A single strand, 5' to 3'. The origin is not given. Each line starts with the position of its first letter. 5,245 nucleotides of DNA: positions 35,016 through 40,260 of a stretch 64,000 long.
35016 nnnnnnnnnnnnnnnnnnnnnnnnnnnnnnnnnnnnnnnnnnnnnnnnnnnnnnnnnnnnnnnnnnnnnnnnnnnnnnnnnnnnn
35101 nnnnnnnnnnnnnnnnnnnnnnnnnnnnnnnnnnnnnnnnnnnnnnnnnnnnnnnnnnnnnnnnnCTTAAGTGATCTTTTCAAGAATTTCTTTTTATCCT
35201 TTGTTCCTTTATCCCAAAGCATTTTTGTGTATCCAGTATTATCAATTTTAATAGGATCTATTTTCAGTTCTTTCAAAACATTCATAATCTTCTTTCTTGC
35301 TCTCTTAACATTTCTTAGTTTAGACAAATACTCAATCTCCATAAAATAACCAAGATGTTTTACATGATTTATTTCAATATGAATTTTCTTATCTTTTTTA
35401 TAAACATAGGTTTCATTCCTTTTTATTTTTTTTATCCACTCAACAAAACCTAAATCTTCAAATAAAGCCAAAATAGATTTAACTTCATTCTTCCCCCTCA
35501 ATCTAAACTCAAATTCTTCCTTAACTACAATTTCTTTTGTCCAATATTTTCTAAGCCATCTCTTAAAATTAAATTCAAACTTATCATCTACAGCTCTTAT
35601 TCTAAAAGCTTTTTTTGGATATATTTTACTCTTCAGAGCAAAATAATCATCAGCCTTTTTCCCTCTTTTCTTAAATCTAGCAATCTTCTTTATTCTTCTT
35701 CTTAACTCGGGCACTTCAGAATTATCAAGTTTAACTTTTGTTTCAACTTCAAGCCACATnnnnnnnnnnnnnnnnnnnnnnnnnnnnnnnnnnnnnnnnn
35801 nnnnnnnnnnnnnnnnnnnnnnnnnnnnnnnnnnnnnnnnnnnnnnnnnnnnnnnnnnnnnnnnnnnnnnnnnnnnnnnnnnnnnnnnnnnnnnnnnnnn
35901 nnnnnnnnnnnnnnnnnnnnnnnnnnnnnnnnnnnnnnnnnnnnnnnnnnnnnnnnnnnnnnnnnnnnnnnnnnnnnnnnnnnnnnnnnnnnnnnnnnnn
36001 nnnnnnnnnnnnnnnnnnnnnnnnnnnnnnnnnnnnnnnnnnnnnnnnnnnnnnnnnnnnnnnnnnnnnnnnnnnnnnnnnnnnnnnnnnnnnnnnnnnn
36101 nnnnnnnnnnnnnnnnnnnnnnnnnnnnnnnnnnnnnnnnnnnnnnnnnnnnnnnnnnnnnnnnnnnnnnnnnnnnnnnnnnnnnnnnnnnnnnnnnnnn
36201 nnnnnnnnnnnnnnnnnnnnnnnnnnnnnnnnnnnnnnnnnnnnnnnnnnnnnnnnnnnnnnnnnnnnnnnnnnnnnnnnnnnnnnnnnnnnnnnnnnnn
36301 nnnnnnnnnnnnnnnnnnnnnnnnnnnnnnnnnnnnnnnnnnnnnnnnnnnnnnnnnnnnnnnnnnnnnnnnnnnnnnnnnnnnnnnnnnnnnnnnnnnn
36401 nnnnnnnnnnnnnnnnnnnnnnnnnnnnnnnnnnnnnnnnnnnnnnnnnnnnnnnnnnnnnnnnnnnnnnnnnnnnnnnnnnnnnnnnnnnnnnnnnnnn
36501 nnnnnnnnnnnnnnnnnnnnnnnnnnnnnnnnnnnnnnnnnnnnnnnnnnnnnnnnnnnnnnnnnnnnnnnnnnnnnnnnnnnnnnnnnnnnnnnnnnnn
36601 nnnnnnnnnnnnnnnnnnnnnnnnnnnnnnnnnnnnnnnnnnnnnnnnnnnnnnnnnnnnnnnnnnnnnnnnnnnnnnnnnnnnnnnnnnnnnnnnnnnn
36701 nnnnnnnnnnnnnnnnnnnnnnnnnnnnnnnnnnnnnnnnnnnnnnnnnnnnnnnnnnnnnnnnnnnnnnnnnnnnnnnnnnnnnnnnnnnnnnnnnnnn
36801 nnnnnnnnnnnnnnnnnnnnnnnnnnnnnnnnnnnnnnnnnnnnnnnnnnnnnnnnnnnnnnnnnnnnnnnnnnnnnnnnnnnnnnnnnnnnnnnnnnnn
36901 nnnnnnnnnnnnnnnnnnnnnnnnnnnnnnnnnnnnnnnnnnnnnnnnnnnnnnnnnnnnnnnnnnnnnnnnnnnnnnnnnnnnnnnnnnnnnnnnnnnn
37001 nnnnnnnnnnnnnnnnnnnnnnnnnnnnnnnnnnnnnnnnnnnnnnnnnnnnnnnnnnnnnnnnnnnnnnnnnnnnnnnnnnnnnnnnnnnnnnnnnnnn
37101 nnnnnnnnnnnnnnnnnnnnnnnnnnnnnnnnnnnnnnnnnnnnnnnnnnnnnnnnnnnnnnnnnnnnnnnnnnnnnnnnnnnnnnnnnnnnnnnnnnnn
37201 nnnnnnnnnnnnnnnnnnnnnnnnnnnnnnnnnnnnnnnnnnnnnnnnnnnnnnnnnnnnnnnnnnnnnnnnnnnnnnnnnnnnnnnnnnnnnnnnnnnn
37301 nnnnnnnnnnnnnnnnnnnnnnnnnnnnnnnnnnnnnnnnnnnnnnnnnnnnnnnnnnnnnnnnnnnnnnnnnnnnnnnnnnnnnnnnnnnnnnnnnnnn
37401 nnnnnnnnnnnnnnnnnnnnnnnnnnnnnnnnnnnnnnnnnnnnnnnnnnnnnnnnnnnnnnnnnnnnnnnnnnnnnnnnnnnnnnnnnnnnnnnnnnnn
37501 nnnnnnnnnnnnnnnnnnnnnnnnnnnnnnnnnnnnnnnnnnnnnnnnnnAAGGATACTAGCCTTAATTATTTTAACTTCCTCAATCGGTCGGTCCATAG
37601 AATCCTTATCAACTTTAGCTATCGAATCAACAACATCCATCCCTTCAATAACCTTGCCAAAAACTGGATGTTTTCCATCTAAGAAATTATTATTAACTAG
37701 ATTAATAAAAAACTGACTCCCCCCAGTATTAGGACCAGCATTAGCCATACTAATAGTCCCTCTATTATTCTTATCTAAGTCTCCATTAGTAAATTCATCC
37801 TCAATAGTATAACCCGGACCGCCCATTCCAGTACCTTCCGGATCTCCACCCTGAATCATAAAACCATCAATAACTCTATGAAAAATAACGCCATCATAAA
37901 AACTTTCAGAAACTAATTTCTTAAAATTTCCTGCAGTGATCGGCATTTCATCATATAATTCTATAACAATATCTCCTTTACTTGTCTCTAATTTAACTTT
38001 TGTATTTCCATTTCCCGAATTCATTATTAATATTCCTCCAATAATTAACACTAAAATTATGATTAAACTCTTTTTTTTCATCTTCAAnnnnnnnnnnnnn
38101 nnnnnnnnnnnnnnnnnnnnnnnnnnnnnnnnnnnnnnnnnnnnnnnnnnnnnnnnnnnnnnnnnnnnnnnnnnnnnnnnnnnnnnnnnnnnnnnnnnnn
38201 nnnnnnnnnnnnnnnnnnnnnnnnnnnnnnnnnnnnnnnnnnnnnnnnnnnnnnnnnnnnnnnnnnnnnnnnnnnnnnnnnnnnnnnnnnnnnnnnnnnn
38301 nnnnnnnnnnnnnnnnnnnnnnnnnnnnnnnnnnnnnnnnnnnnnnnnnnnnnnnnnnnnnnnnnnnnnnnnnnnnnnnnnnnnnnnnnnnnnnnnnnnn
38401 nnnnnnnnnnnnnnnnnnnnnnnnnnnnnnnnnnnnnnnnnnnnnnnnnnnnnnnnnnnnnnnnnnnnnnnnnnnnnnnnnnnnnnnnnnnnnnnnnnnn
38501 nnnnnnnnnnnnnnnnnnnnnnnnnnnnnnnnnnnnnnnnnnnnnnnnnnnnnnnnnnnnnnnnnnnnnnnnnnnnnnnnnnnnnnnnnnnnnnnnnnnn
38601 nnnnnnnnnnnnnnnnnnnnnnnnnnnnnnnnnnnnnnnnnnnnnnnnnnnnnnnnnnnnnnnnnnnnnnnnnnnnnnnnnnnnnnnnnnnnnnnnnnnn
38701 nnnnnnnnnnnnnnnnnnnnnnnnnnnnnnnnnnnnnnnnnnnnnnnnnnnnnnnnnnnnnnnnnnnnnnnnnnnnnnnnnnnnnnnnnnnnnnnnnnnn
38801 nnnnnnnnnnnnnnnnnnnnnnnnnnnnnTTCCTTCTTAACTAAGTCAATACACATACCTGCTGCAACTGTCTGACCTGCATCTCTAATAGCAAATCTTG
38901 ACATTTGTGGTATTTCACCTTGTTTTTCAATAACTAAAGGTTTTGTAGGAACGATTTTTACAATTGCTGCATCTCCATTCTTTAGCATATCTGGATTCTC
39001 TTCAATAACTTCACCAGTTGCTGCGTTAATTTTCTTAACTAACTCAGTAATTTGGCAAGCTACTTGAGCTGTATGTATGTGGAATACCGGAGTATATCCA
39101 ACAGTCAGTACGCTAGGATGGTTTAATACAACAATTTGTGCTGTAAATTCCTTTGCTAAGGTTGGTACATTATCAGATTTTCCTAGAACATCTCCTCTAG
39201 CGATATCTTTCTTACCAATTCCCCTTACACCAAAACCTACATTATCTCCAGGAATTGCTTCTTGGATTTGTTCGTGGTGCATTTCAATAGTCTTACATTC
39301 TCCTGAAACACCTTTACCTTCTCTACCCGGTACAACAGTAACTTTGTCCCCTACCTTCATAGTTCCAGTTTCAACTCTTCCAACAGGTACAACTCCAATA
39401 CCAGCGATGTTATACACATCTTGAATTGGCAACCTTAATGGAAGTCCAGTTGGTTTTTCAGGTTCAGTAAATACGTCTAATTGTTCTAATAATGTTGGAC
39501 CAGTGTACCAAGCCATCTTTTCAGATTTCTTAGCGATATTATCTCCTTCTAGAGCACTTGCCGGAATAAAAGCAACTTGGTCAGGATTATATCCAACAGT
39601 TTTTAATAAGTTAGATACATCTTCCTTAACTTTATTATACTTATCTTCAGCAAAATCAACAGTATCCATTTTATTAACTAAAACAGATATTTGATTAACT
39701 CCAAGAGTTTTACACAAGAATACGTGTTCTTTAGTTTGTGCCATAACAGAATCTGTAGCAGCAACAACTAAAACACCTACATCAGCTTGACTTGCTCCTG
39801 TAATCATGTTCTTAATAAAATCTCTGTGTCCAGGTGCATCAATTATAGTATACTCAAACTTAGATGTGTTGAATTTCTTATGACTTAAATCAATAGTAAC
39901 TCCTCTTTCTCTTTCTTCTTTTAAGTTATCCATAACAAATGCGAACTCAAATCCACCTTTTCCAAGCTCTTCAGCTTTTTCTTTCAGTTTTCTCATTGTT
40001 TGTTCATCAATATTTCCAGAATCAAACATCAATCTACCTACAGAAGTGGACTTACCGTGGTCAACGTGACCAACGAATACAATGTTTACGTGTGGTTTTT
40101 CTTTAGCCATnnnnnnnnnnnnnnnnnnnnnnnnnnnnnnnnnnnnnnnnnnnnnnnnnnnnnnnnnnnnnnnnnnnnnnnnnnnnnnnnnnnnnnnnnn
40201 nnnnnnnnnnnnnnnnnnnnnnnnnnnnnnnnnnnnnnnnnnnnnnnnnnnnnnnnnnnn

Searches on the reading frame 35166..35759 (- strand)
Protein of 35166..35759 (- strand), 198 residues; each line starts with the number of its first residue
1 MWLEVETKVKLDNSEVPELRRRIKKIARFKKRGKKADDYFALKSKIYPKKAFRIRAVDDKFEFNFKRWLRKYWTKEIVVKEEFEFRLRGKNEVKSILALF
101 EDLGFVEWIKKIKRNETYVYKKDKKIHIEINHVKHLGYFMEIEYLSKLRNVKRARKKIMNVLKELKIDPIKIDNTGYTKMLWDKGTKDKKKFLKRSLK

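Call 16: search_protein_families(library=pfam, proteins=[window:35166-35759:-], max_evalue=0.001)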
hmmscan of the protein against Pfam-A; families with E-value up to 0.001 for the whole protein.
window:35166-35759:- (198 aa): 1 family
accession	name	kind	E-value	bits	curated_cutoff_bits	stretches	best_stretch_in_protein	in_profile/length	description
PF01928.26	CYTH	-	1.9e-09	38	23.2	1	4-175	3-177/179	CYTH domain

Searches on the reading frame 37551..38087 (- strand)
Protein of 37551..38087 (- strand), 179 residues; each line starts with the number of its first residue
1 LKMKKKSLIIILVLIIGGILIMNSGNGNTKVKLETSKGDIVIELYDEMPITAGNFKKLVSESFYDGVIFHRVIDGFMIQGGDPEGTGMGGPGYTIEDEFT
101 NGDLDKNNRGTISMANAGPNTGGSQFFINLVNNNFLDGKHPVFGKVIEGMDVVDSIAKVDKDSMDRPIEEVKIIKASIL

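Call 16: search_protein_families(library=pfam, proteins=[window:37551-38087:-], max_evalue=0.001)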
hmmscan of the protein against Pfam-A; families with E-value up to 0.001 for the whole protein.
window:37551-38087:- (179 aa): 1 family
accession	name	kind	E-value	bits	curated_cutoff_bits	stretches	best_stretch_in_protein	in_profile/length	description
PF00160.26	Pro_isomerase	-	3.5e-52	177.3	21.7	1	31-176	2-157/159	Cyclophilin type peptidyl-prolyl cis-trans isomerase/CLD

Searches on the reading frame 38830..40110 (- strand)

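Call 16: search_protein_families(library=pfam, proteins=[window:38830-40110:-], max_evalue=0.001)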
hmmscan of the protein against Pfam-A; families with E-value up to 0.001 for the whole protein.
window:38830-40110:- (427 aa): 5 families
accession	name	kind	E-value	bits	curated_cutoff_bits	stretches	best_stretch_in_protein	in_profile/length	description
PF00009.33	GTP_EFTU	-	2.7e-59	200.4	26.5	1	5-212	1-183/188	Elongation factor Tu GTP binding domain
PF22594.2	GTP-eEF1A_C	-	7.7e-37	126.2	27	1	321-420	1-100/101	GTP-eEF1A C-terminal domain-like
PF03143.23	GTP_EFTU_D3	-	5.3e-28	97.8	27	1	318-421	4-103/106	Elongation factor Tu C-terminal domain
PF03144.31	GTP_EFTU_D2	-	9.9e-19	68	30.3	1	239-309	1-72/73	Elongation factor Tu domain 2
PF01926.29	MMR_HSR1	-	0.00026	21.5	21.9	0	64-132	25-99/113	50S ribosome-binding GTPase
